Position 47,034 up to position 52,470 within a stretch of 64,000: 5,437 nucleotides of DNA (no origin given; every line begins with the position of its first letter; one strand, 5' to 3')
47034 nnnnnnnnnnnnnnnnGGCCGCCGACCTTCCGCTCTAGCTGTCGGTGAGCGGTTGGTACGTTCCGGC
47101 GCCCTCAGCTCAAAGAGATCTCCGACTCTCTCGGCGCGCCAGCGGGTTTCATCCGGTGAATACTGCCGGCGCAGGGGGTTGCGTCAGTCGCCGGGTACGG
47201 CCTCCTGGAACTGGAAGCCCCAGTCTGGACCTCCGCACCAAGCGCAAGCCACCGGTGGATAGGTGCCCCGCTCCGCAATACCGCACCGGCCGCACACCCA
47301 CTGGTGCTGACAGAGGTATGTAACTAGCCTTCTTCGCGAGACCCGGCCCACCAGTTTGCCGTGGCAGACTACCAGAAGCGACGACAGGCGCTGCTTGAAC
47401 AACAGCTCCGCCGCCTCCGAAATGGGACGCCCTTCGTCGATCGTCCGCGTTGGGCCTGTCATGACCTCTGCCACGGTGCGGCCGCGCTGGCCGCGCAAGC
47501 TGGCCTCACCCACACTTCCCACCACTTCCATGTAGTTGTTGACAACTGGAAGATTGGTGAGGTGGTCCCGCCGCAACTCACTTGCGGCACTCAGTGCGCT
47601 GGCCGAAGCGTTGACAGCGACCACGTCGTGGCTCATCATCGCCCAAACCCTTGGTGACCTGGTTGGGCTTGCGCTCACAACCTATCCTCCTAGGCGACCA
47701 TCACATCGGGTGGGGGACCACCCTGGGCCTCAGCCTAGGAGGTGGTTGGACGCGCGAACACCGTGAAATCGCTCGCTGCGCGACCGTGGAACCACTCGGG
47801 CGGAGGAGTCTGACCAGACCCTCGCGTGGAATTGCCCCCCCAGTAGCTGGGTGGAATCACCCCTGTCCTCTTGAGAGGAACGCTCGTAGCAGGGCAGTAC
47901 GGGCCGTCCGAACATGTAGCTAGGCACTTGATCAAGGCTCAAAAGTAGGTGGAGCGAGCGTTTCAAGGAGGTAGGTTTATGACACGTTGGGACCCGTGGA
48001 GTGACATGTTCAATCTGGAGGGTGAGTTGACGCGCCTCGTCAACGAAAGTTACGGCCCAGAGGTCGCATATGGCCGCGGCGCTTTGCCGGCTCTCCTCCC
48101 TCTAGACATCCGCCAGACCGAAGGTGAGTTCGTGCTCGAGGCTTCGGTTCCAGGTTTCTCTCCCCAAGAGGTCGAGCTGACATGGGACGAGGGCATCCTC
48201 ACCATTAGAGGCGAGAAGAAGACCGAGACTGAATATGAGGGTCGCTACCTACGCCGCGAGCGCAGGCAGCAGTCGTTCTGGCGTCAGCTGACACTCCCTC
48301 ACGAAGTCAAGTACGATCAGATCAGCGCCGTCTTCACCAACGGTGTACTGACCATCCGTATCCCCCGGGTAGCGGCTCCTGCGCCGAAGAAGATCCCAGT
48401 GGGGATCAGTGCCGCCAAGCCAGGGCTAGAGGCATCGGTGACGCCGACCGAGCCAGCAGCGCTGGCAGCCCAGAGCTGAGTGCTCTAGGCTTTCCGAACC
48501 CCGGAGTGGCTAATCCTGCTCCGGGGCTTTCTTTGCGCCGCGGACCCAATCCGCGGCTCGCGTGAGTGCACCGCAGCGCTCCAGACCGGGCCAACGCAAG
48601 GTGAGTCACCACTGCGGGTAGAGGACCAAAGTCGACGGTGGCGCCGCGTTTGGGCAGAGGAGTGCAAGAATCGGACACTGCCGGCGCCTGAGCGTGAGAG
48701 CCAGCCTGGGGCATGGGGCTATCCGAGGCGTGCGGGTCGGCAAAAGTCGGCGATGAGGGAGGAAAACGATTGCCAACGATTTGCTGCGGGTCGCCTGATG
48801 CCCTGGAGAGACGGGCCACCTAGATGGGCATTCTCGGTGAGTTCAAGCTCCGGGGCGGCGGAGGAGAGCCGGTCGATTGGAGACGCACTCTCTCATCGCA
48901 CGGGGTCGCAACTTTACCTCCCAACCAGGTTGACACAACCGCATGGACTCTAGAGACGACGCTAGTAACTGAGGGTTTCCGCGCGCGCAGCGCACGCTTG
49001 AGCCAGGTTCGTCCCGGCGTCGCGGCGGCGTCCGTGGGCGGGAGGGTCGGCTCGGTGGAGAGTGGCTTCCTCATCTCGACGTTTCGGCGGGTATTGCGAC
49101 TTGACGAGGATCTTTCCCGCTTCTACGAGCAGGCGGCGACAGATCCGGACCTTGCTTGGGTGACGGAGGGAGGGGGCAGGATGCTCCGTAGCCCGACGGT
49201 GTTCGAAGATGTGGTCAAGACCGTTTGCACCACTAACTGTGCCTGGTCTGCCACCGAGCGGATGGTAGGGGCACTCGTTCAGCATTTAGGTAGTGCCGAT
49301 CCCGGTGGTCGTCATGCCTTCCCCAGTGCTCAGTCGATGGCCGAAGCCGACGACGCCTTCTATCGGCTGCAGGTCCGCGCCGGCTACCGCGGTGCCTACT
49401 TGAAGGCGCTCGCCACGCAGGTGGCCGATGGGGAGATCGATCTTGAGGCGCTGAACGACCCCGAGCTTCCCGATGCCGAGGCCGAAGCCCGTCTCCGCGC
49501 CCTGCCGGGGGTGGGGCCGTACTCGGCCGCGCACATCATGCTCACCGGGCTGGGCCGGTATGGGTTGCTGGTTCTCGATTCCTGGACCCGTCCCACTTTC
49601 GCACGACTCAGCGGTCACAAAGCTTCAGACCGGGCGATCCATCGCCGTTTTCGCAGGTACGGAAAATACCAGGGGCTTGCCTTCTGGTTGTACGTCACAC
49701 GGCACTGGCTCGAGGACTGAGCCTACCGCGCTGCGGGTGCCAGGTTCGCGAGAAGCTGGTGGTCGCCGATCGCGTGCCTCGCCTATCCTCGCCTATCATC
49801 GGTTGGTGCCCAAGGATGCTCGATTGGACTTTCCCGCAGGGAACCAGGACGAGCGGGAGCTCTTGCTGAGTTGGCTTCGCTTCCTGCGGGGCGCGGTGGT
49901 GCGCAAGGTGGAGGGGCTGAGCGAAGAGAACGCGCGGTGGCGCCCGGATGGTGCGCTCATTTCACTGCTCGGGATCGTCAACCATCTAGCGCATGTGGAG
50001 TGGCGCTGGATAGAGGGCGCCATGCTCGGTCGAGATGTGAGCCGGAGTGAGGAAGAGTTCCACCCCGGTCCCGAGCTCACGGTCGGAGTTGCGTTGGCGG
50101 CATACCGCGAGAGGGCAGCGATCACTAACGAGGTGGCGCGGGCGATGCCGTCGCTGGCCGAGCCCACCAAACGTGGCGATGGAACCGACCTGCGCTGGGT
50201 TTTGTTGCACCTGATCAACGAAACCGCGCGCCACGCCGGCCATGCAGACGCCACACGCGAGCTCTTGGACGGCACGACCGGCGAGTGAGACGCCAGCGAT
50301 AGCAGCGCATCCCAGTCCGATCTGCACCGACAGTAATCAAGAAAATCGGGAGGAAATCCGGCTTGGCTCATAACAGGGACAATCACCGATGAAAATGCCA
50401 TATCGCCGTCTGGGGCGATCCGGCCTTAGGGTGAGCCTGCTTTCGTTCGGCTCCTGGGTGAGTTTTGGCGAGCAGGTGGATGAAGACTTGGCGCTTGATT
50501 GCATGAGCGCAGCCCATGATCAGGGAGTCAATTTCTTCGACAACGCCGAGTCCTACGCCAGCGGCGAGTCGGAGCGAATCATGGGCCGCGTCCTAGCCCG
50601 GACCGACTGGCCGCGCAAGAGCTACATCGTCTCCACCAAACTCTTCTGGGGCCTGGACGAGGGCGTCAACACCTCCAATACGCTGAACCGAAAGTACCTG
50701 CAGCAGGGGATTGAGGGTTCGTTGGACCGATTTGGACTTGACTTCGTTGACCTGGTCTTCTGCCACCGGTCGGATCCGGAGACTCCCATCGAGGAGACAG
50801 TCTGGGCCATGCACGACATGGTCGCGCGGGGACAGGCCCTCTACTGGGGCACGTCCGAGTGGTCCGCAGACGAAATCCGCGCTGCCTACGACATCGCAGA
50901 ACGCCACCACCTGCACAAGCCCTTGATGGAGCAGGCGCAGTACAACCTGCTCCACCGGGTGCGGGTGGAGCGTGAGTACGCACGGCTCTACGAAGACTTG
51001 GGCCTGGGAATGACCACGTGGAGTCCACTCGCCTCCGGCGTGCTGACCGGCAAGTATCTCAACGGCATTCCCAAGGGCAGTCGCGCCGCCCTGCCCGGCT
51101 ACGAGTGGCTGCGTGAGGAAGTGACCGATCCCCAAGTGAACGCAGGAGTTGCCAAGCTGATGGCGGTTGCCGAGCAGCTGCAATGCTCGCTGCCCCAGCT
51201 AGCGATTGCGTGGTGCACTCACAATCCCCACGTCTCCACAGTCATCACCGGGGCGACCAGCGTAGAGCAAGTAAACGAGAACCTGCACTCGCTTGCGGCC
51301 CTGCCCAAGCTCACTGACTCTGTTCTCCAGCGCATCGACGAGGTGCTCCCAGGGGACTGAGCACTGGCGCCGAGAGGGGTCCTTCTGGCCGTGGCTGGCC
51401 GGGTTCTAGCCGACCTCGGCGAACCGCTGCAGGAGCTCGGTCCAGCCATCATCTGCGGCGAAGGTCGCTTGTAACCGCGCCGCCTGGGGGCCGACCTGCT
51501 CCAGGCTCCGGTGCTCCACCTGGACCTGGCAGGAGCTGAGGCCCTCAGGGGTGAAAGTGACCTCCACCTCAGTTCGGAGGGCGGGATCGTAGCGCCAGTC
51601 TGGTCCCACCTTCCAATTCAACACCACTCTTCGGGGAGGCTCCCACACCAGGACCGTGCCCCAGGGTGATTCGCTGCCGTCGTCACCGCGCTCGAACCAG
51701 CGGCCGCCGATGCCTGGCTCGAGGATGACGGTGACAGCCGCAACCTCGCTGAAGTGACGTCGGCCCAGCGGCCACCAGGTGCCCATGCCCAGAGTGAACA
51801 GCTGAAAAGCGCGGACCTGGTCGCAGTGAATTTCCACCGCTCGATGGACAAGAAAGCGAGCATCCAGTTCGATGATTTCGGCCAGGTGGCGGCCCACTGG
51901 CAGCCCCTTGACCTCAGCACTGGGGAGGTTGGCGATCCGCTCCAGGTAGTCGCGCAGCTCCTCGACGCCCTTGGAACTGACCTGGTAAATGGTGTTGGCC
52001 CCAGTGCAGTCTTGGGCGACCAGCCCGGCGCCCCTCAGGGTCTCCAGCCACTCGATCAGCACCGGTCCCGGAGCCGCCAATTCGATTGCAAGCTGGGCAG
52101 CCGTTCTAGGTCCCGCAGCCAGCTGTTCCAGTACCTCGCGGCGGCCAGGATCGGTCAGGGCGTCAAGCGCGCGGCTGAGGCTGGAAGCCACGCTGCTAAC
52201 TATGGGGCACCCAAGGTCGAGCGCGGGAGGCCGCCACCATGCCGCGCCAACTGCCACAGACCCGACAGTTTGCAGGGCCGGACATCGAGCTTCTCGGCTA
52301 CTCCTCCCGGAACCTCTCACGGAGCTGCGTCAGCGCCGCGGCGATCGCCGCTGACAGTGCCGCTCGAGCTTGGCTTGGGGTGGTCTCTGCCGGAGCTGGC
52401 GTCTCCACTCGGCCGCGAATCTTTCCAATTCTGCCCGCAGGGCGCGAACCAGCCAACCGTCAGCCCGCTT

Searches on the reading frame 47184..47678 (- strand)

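Call 42: search_protein_families(library=pfam, proteins=[window:47184-47678:-])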
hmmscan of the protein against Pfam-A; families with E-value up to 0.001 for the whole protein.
window:47184-47678:- (164 aa): 1 family
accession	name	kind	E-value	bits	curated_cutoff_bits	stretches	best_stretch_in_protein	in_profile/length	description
PF00571.33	CBS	-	1.8e-17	63.8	24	2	69-122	1-55/57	CBS domain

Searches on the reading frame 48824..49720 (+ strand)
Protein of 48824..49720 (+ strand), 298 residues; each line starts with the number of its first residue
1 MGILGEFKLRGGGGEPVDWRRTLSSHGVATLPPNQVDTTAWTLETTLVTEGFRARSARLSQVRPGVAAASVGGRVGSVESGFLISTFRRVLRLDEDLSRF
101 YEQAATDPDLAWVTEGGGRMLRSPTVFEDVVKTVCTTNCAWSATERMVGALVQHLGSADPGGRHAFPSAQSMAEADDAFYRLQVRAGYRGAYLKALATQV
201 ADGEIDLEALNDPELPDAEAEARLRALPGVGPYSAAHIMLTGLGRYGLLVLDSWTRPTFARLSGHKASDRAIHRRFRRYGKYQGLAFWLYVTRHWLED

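Call 42: search_protein_families(library=pfam, proteins=[window:48824-49720:+])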
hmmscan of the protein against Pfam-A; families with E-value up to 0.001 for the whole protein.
window:48824-49720:+ (298 aa): 1 family
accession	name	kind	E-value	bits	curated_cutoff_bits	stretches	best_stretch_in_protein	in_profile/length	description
PF00730.31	HhH-GPD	-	0.00089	20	26.2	0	131-274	1-100/108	HhH-GPD superfamily base excision DNA repair protein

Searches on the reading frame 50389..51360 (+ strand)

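Call 20: search_protein_families(library=pfam, proteins=[window:50389-51360:+])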
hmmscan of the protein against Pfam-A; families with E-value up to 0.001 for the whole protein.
window:50389-51360:+ (323 aa): 1 family
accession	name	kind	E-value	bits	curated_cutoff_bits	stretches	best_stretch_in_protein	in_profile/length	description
PF00248.27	Aldo_ket_red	-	5.7e-63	213.1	24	1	18-319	2-289/291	Aldo/keto reductase family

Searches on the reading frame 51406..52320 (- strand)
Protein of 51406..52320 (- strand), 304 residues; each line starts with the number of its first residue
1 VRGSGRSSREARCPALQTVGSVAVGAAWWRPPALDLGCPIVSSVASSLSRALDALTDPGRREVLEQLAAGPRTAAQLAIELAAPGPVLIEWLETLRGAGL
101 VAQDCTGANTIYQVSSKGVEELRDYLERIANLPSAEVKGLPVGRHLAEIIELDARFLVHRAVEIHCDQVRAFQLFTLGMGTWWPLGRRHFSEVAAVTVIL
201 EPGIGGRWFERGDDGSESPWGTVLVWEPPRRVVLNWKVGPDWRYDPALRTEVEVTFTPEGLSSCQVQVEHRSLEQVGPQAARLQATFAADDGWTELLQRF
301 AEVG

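Call 20: search_protein_families(library=pfam, proteins=[window:51406-52320:-])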
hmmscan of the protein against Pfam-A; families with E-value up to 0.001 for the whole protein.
window:51406-52320:- (304 aa): 2 families
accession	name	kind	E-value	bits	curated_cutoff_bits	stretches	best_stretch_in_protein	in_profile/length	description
PF08327.17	AHSA1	-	8.6e-09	36.1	22.1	1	193-302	23-122/125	Activator of Hsp90 ATPase homolog 1-like protein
PF01022.26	HTH_5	-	1.6e-06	28.3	22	1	57-101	1-45/47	Bacterial regulatory protein, arsR family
